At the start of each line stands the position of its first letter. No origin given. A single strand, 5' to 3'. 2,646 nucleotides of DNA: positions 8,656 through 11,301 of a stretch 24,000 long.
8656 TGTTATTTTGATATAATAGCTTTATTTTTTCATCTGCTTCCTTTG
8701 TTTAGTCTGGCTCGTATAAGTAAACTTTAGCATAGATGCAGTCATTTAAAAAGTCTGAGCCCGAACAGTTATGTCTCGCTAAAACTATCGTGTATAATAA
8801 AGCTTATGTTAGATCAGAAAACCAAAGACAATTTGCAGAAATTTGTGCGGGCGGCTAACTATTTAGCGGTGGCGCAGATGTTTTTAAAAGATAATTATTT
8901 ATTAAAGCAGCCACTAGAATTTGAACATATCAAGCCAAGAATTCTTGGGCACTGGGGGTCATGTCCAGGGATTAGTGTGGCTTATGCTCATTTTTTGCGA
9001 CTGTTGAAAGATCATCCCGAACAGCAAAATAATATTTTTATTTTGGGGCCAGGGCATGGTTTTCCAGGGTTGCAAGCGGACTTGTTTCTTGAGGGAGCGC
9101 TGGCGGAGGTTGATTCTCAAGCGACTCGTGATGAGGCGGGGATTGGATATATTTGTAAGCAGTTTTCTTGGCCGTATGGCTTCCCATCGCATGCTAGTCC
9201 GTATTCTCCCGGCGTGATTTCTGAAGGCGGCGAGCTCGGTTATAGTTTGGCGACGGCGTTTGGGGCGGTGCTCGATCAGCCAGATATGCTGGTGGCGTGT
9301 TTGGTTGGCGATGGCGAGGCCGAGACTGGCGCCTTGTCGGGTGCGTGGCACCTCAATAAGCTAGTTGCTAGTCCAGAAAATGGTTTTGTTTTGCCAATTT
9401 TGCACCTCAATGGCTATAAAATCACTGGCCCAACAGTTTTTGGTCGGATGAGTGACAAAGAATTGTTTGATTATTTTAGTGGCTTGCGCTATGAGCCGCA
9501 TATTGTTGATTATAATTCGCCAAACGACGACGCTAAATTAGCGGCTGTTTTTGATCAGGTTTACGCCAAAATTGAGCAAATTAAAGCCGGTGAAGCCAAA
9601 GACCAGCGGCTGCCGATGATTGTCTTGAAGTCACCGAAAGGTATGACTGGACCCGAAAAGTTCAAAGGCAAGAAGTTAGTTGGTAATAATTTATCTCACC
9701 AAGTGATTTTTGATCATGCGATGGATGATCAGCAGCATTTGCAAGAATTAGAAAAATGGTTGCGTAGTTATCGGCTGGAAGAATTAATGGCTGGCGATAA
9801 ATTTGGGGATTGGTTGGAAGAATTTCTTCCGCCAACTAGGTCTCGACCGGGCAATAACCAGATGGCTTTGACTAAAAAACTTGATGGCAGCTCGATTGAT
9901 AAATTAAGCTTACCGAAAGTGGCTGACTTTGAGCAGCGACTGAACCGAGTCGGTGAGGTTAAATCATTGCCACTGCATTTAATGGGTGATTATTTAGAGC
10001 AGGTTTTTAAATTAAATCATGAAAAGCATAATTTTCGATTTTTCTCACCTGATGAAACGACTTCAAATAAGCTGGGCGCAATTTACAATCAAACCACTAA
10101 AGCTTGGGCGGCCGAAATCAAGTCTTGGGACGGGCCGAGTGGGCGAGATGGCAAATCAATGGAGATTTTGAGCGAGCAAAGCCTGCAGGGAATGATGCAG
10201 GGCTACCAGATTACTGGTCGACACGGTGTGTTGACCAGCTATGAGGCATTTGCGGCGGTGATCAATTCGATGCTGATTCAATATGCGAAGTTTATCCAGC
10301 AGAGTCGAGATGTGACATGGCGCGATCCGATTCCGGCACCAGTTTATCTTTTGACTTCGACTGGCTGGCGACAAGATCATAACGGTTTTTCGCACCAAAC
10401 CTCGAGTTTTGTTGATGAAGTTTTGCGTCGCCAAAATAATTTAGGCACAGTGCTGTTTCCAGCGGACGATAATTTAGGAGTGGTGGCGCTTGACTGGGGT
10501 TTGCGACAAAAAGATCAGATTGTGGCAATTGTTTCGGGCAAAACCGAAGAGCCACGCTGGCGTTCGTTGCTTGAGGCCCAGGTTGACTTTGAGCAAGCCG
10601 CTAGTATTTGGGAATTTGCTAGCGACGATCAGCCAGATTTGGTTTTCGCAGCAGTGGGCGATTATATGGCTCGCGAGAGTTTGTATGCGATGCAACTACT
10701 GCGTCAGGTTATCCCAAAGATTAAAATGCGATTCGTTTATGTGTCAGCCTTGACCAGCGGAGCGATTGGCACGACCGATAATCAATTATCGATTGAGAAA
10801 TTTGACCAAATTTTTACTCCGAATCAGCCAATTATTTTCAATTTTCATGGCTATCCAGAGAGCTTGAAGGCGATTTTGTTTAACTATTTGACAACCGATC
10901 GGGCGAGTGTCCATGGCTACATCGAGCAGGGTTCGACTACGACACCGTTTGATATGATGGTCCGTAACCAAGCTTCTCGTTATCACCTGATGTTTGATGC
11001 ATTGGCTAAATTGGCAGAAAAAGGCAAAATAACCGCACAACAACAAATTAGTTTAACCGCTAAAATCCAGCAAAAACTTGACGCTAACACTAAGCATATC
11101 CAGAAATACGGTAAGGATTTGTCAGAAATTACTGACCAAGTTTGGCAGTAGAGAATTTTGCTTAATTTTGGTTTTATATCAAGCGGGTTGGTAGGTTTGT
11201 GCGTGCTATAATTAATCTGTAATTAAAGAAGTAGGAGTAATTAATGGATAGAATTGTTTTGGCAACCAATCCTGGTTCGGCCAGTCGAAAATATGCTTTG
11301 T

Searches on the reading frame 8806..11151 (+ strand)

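Call 61: search_protein_families(library=ncbifam, proteins=[window:8806-11151:+], max_evalue=0.001)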
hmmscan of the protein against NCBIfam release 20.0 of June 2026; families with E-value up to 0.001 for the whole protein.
window:8806-11151:+ (781 aa): 7 families
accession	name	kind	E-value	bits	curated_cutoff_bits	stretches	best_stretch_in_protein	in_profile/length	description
NF003619.0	PRK05261.1-4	subfamily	6.1e-249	828.1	962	1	3-781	15-795/799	phosphoketolase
NF003616.0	PRK05261.1-1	subfamily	1.2e-236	787.7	777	1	3-780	3-786/788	phosphoketolase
NF003621.0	PRK05261.1-6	subfamily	1.4e-225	751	1295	1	6-780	14-791/801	phosphoketolase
NF003617.0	PRK05261.1-2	subfamily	3.6e-214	713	1143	1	2-780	15-795/797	phosphoketolase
NF003618.0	PRK05261.1-3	subfamily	2.3e-194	648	1199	1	8-781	12-786/789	phosphoketolase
NF003620.0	PRK05261.1-5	equivalog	1.5e-173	579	1518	1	8-780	23-803/825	phosphoketolase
NF004559.0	PRK05899.2-5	equivalog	0.00081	17.7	488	0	58-211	53-196/627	transketolase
